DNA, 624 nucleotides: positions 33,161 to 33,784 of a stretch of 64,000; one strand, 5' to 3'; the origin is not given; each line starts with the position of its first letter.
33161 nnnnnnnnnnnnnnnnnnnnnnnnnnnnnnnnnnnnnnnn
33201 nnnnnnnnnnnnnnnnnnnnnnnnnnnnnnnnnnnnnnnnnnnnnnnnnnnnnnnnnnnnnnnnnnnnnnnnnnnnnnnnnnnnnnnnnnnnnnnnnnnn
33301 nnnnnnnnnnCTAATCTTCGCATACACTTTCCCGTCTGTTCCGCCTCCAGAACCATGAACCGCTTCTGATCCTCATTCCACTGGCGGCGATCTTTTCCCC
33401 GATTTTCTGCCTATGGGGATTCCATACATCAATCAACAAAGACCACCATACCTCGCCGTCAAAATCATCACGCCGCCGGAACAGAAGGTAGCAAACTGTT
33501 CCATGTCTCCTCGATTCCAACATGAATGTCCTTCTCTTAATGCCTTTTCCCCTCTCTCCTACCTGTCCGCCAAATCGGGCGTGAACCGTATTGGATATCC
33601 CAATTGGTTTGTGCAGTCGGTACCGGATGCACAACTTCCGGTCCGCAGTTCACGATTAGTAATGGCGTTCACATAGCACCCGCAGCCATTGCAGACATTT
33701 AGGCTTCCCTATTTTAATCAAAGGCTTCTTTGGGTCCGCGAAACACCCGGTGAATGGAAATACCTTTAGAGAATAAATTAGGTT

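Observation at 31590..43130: About 11.5-kb accessory stretch inserted between dapF-dapL and the biotin cluster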

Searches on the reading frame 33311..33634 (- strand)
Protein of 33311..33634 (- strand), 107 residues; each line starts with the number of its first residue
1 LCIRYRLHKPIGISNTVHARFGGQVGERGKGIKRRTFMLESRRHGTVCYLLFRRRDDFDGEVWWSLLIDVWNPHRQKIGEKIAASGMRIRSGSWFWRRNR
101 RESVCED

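Call 22: search_protein_families(library=padloc, proteins=[window:33311-33634:-], max_evalue=0.01)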
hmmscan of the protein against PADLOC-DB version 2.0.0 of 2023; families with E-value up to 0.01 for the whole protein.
window:33311-33634:- (107 aa): 0 families

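Call 23: search_protein_families(library=ncbifam, proteins=[window:33311-33634:-], max_evalue=0.01)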
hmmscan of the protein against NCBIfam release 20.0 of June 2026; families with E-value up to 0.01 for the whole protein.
window:33311-33634:- (107 aa): 0 families
